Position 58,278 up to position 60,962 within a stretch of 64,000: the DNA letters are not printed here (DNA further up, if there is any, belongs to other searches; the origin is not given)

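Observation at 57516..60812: Coupled AAA+ ATPase and cytoplasmic S8 subtilase on a lower-GC islet: IetAS-like candidate anti-phage system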

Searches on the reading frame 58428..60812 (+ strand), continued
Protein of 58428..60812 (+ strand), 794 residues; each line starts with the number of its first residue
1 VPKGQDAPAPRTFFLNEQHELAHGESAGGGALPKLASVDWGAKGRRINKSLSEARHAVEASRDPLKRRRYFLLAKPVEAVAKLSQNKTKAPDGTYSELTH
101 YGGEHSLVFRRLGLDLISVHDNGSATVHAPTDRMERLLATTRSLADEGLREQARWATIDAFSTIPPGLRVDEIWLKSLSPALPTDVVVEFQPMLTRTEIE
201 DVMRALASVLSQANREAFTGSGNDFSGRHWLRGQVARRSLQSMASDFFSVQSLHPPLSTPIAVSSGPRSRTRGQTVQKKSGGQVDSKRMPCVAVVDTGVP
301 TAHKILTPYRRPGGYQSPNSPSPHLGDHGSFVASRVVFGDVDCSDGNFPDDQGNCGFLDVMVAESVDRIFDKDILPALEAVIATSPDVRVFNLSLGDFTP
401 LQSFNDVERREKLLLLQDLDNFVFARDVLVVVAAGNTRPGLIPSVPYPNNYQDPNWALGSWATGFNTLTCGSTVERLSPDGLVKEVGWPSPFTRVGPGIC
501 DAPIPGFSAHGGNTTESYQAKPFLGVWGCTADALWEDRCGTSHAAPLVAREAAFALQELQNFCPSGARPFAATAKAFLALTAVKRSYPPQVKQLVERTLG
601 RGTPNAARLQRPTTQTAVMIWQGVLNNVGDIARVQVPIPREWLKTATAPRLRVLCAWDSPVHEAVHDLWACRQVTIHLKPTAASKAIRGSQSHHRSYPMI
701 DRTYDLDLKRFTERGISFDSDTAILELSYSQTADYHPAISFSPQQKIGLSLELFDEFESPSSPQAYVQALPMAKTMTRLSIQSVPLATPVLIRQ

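Call 27: predict_structure(alignment_id=A1)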
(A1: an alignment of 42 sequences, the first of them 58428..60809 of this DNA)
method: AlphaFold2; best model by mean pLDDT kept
length: 794 residues; sequences in the alignment: 42
mean_pLDDT: 89.6   pTM: 0.91
mean pLDDT of the five models: 89.6, 89.4, 88.4, 86.8, 85.6
residues with pLDDT >= 90: 552; 70-90: 198; 50-70: 25; < 50: 19
segments of 3 or more residues with pLDDT < 50: 1-4, 264-273, 277-280
pLDDT, mean of each block of 10 residues (from residue 1): 62 90 69 85 96 96 95 95 89 91 91 93 94 95 91 93 95 93 95 93 95 91 91 95 96 94 50 48 77 96 92 91 92 95 78 90 92 94 93 90 91 95 95 89 91 90 93 91 93 90 92 89 89 88 94 96 88 96 91 93 93 93 90 94 94 95 90 93 87 81 92 86 93 90 93 94 94 90 65 75
secondary structure, 60 per line:
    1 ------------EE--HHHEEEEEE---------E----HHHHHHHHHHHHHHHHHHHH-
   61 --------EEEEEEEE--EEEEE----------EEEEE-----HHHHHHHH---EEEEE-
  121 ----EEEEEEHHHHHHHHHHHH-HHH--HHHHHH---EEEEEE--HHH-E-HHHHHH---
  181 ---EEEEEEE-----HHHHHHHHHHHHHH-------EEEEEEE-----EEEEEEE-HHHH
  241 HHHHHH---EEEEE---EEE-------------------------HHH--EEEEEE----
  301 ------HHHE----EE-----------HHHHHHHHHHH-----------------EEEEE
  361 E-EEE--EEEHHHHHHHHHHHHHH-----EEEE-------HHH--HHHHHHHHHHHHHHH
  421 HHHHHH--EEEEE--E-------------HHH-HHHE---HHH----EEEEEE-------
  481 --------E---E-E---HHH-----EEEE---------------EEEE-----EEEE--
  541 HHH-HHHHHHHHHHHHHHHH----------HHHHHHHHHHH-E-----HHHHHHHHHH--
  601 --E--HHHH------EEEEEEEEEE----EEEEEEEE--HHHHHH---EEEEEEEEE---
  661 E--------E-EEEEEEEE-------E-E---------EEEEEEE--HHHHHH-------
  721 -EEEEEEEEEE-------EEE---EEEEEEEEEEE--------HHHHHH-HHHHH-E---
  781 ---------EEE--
elements in order (helices of 4 or more, strands of 3 or more residues): E20-25 H40-59 E69-76 E79-83 E94-98 H104-111 E115-119 E125-130 H131-142 H149-154 E158-163 H172-177 E184-190 H196-209 E217-223 E229-235 H237-246 E250-254 E258-260 E291-296 H328-338 E356-361 E363-365 E368-370 H371-384 E390-393 H406-426 E429-433 E468-473 E507-510 E526-529 E535-538 H545-560 H571-581 H589-598 H606-609 E616-625 E630-637 H640-645 E649-657 E672-679 E699-705 H708-713 E722-731 E739-741 E745-755 H764-769 H771-775 E790-792

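Call 30: fold_search(model_id=the predicted structure, library=pdb)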
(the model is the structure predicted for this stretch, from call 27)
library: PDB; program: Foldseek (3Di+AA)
matches with E <= 10: 1229; with E <= 0.001: 220
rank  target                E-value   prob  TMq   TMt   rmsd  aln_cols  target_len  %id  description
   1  3afg_B                6.5e-20  1.00  0.41  0.60   9.1       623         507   16  Crystal structure of ProN-Tk-SP from Thermococcus kodakaraensis (released 2010-08-04)
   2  3afg_A                1.1e-19  1.00  0.41  0.60   8.8       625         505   16  Crystal structure of ProN-Tk-SP from Thermococcus kodakaraensis (released 2010-08-04)
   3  1wmd                  1.4e-16  1.00  0.37  0.63   7.0       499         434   17  Crystal Structure of alkaline serine protease KP-43 from Bacillus sp. KSM-KP43 (1.30 angstrom, 100 K) (released 2004-09-14)
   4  5fax_A                2.9e-16  1.00  0.37  0.63   6.5       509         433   17  Structure of subtilase SubHal from Bacillus halmapalus (released 2016-05-18)
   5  5vlp_A                3.9e-13  1.00  0.34  0.45  12.6       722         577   11  PCSK9 complex with LDLR antagonist peptide and Fab7G7 (released 2017-08-16)
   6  2id4_A                4.4e-13  1.00  0.26  0.41  13.6       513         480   15  The 1.9 A structure of Kex2 in complex with an Ac-R-E-R-K-chloromethyl ketone inhibitor. (released 2007-05-01)
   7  8uw8_A                5.9e-13  1.00  0.28  0.30  14.6       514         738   13  Site-one protease and SPRING (released 2024-07-10)
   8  5jmo_B                8.4e-13  1.00  0.27  0.43  13.4       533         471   13  X-ray structure of furin in complex with the inhibitory antibody Nb14 (released 2016-12-07)
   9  1sel_A                1.1e-12  1.00  0.26  0.70   5.8       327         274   21  CRYSTAL STRUCTURE OF SELENOSUBTILISIN AT 2.0-ANGSTROMS RESOLUTION (released 1993-10-31)
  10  4zoq_I                1.2e-12  1.00  0.30  0.65   5.1       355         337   19  Crystal Structure of a Lanthipeptide Protease (released 2016-03-23)
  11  2zwo_A                1.3e-12  1.00  0.31  0.58   8.2       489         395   16  Crystal structure of Ca2 site mutant of Pro-S324A (released 2009-06-23)
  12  4zoq_M                1.4e-12  1.00  0.29  0.66   5.4       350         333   18  Crystal Structure of a Lanthipeptide Protease (released 2016-03-23)
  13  9csd_A                1.8e-12  1.00  0.26  0.27  12.6       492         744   16  The Ectodomains of SPRING and S1P with the inhibitor PF-429242 (released 2025-04-23)
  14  3qfh_B                2.0e-12  1.00  0.35  0.61   7.6       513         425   14  2.05 Angstrom Resolution Crystal Structure of Epidermin Leader Peptide Processing Serine Protease (EpiP) from Staphylo (released 2011-02-02)
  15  3whi_B                2.1e-12  1.00  0.34  0.72   5.9       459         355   15  Crystal structure of unautoprocessed form of IS1-inserted Pro-subtilisin E (released 2013-12-25)
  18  3whi_A                2.4e-12  1.00  0.34  0.70   6.2       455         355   16  Crystal structure of unautoprocessed form of IS1-inserted Pro-subtilisin E (released 2013-12-25)
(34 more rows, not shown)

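Call 31: search_dna_similar(query=window:58428-60809:+, collection=plasmids, mode=protein, max_rows=40, rows=spread)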
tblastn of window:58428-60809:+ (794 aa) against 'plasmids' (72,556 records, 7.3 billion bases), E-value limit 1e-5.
Records with a match: 9; places in all: 9; records where one place covers at least 80% of the query: 0.
Best place of each record, by identity: <60% 9.
By first word of the organism name: Pseudomonas 2; Sphingobium 1; Nitrosospira 1; Rhizobium 1; Stutzerimonas 1; Dongshaea 1; Acidovorax 1; Pseudomonadaceae 1.
By predicted mobility (MOB-suite, as given by PLSDB): non-mobilizable 5; mobilizable 4.
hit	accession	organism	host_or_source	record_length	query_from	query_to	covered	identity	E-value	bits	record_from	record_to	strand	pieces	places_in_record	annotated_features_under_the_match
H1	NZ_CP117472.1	Sphingobium sp. YC-XJ3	whole organism,Contaminated soil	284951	282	667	49%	26.4%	3e-6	59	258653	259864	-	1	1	S8 family peptidase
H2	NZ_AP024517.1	Nitrosospira sp. NRS527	Oryza sativa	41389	292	661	47%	27.5%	2e-11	76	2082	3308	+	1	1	S8 family peptidase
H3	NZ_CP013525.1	Rhizobium phaseoli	Phaseolus vulgaris,Whole ...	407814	290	667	48%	25.4%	1e-8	67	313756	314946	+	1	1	S8 family peptidase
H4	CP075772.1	Pseudomonas aeruginosa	Homo sapiens,Cell culture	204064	292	678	49%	24.1%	3e-6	59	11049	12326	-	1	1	S8 family peptidase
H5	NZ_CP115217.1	Pseudomonas aeruginosa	Homo sapiens,culture samples from human ...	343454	292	678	49%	24.1%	3e-6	59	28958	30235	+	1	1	S8 family peptidase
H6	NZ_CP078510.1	Stutzerimonas stutzeri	mixed culture,marine sludge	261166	292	678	49%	23.7%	2e-8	66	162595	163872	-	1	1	S8 family peptidase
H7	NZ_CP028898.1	Dongshaea marina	bacteria cell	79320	262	547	36%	27.5%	8e-10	71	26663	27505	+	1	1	iteS: S8 family anti-phage peptidase IteS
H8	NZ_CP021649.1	Acidovorax sp. T1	-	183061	290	559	34%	28.9%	2e-6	60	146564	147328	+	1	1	iteS: S8 family anti-phage peptidase IteS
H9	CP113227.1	Pseudomonadaceae bacterium T75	Pig,fecal sample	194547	292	558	34%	26.0%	2e-6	60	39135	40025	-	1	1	S8 family peptidase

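Call 32: get_annotated_region(hit=H7, flank=6000)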
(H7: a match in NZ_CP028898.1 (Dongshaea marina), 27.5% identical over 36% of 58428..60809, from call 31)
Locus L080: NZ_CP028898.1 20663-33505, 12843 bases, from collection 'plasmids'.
description: Dongshaea marina strain DM2 plasmid unnamed, complete sequence
organism: Dongshaea marina (NCBI taxid 2047966)
taxonomy: Bacteria; Pseudomonadota; Gammaproteobacteria; Aeromonadales; Aeromonadaceae; Dongshaea; Dongshaea marina
host: -; source: bacteria cell; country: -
typing (MOB-suite, as given by PLSDB): mobilizable; relaxase MOBP
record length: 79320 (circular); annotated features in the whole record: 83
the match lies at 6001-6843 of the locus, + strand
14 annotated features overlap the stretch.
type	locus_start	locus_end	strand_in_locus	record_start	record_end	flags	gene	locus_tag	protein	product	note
CDS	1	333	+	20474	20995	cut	-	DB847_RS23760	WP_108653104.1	hypothetical protein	-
CDS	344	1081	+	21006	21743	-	stbB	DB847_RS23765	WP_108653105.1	StbB family protein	-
CDS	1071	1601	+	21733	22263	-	-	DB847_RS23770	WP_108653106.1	hypothetical protein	-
CDS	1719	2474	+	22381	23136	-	virB5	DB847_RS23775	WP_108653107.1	P-type DNA transfer protein VirB5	-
CDS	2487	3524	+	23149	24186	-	-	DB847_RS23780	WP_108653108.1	type IV secretion system protein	-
CDS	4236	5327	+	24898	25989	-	-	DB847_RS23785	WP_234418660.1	ATP-binding protein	-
CDS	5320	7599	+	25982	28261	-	iteS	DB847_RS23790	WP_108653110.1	S8 family anti-phage peptidase IteS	GO:0051607 - defense response to virus [Evidence IEA]; GO:0006508 - proteolysis [Evidence IEA]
CDS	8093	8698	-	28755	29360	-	-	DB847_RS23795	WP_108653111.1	hypothetical protein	-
CDS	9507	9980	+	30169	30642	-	tsaA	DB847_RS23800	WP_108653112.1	tRNA (N6-threonylcarbamoyladenosine(37)-N6)-methyltransferase TrmO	GO:0006400 - tRNA modification [Evidence IEA]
CDS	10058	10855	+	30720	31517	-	-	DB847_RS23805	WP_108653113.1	sulfite exporter TauE/SafE family protein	GO:0006810 - transport [Evidence IEA]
CDS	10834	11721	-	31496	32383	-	-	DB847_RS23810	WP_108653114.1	DUF364 domain-containing protein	-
CDS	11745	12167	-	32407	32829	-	-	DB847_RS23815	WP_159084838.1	PaaI family thioesterase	-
CDS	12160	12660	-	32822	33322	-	-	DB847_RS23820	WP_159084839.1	NifB/NifX family molybdenum-iron cluster-binding protein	-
CDS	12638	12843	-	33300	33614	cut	-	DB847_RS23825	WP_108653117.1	DUF134 domain-containing protein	-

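Call 33: get_annotated_region(hit=H8, flank=6000)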
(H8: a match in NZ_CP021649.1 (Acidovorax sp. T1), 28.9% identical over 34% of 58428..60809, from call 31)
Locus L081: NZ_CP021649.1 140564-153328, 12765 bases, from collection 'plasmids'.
description: Acidovorax sp. T1 plasmid p1-T1, complete sequence
organism: Acidovorax sp. T1 (NCBI taxid 1858609)
taxonomy: Bacteria; Pseudomonadota; Betaproteobacteria; Burkholderiales; Comamonadaceae; Acidovorax; Acidovorax sp. T1
host: -; source: -; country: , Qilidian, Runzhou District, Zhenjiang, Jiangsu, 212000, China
typing (MOB-suite, as given by PLSDB): mobilizable; replicon rep_cluster_2238; relaxase MOBP
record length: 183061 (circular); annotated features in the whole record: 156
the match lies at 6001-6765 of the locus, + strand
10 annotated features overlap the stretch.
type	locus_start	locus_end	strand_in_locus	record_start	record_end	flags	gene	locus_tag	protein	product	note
CDS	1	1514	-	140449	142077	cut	istA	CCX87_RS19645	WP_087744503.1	IS21 family transposase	-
CDS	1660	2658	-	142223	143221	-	-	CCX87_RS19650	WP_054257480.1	DNA-binding protein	-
CDS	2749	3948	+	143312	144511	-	-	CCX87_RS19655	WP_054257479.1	site-specific integrase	GO:0015074 - DNA integration [Evidence IEA]; GO:0006310 - DNA recombination [Evidence IEA]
CDS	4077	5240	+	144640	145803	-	iteA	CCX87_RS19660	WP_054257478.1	anti-phage ATPase IteA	GO:0051607 - defense response to virus [Evidence IEA]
CDS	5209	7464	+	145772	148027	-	iteS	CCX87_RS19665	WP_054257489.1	S8 family anti-phage peptidase IteS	GO:0051607 - defense response to virus [Evidence IEA]; GO:0006508 - proteolysis [Evidence IEA]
CDS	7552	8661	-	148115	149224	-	-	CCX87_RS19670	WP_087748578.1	Shedu immune nuclease family protein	-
CDS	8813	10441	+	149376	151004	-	istA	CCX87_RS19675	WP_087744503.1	IS21 family transposase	-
CDS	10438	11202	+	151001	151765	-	istB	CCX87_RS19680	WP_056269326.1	IS21-like element helper ATPase IstB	-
CDS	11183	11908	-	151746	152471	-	-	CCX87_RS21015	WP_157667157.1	hypothetical protein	-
CDS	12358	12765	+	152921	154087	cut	-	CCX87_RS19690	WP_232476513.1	TolC family protein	GO:0055085 - transmembrane transport [Evidence IEA]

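Call 34: get_annotated_region(hit=H2, flank=4000)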
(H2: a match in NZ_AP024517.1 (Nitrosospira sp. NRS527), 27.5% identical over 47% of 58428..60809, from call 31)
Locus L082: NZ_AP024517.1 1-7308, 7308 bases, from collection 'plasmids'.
description: Nitrosospira sp. NRS527 plasmid pNRS527-2, complete sequence
organism: Nitrosospira sp. NRS527 (NCBI taxid 155925)
taxonomy: Bacteria; Pseudomonadota; Betaproteobacteria; Nitrosomonadales; Nitrosomonadaceae; Nitrosospira; Nitrosospira sp. NRS527
host: -; source: Oryza sativa; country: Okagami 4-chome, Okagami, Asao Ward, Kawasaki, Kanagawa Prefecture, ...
typing (MOB-suite, as given by PLSDB): non-mobilizable
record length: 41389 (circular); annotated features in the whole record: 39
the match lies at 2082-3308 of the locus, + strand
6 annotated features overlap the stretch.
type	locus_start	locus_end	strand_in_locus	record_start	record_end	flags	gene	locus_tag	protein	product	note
CDS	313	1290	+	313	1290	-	-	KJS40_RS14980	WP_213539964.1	ATP-binding protein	-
CDS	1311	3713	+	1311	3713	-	-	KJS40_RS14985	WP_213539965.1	S8 family peptidase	-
CDS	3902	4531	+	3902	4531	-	-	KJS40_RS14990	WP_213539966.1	recombinase family protein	GO:0006310 - DNA recombination [Evidence IEA]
CDS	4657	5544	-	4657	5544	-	-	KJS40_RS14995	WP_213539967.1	LysR family transcriptional regulator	-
CDS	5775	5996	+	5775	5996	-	-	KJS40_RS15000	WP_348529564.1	isochorismatase family protein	-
CDS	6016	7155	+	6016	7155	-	-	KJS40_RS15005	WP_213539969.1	hypothetical protein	-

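Call 55: search_protein_families(library=padloc, alignment_id=A4, max_evalue=1e-10)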
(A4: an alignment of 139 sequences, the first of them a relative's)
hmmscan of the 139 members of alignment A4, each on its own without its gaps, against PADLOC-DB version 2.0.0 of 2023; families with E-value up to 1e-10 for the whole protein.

A. member 1, L005:899-4201:+ (1101 aa): 0 families

B. families by the number of members that match (of 139 scanned): 38 families (the first 25 are shown)
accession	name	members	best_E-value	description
PDLC04042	PD-T4-6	2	1.5e-67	-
PDLC04053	PD-T4-6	2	6.1e-66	-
PDLC04061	PD-T4-6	2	1.3e-63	-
PDLC04060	PD-T4-6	2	3.9e-62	-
PDLC04047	PD-T4-6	2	1.1e-58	-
PDLC04054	PD-T4-6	2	6e-58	-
PDLC04048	PD-T4-6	2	7.8e-47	-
PDLC04050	PD-T4-6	2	3.8e-45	-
PDLC03920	MkoA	2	6.1e-31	-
PDLC03921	MkoA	2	9.8e-22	-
PDLC02657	DndA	1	3.4e-176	DndA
PDLC02759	SspA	1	1e-173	SspA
PDLC05009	PDC-S37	1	5.1e-74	-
PDLC04138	mad6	1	6e-59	mads_6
PDLC04041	PD-T4-6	1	6.2e-59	-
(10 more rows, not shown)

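Call 56: search_protein_families(library=pfam, alignment_id=A4, max_evalue=1e-8)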
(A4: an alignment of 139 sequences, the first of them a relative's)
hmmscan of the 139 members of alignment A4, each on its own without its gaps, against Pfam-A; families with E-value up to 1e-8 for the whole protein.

A. member 1, L005:899-4201:+ (1101 aa): 2 families
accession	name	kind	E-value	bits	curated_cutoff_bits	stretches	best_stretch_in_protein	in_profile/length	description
PF00668.25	Condensation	-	1.4e-141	472.7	30.6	2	506-951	4-456/456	Condensation domain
PF00550.31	PP-binding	-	1e-11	45.4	20.8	1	381-442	2-65/67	Phosphopantetheine attachment site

B. families by the number of members that match (of 139 scanned): 103 families (the first 25 are shown)
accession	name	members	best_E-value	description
PF14312.12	FG-GAP_2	2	4.2e-60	FG-GAP repeat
PF07690.21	MFS_1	2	1.4e-50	Major Facilitator Superfamily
PF00239.26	Resolvase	2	3.6e-49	Resolvase, N terminal domain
PF13561.12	adh_short_C2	2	4.7e-47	Enoyl-(Acyl carrier protein) reductase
PF00155.27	Aminotran_1_2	2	6.8e-44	Aminotransferase class I and II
PF00106.31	adh_short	2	1.3e-42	short chain dehydrogenase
PF12833.13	HTH_18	2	8.1e-24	Helix-turn-helix domain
PF00583.31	Acetyltransf_1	2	2.5e-19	Acetyltransferase (GNAT) family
PF12697.13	Abhydrolase_6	2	1.3e-16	Alpha/beta hydrolase family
PF00165.29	HTH_AraC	2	4.6e-14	Bacterial regulatory helix-turn-helix proteins, AraC family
PF08659.16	KR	2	4.6e-11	KR domain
PF03699.18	UPF0182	1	1.6e-220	Uncharacterised protein family (UPF0182)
PF00232.24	Glyco_hydro_1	1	2.6e-159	Glycosyl hydrolase family 1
PF00668.25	Condensation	1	1.4e-141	Condensation domain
PF13540.12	RCC1_2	1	5.5e-137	Regulator of chromosome condensation (RCC1) repeat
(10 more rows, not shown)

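Call 59: search_protein_families(library=padloc, alignment_id=A5, max_evalue=1e-10)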
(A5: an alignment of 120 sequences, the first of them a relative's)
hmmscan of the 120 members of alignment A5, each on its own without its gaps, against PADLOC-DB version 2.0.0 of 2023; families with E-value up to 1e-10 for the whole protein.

A. member 1, L029:2918-3853:- (312 aa): 0 families

B. families by the number of members that match (of 120 scanned): 65 families (the first 25 are shown)
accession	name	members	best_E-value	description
PDLC04421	PDC-M11A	1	1.5e-173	-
PDLC04422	PDC-M11A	1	2.5e-103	-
PDLC04420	PDC-M11A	1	2e-87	-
PDLC03749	RT_UG13a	1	2.5e-80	DRT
PDLC01465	PrimPol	1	4.9e-73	"CAS-I,CAS-II,CAS-III,CAS-IV,CAS-V,CAS-VI; associated"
PDLC04417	PDC-M11A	1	3e-67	-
PDLC04232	IetA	1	9e-67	-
PDLC02196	IetA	1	1.7e-64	-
PDLC02195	IetA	1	2.6e-53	-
PDLC04516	PDC-M21B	1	9.3e-50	-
PDLC03040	REase_I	1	5.7e-46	Type I restriction enzyme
PDLC04515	PDC-M21A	1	7.5e-46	-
PDLC04231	IetA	1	6.4e-45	-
PDLC04053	PD-T4-6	1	1.9e-44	-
PDLC04042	PD-T4-6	1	6.6e-43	-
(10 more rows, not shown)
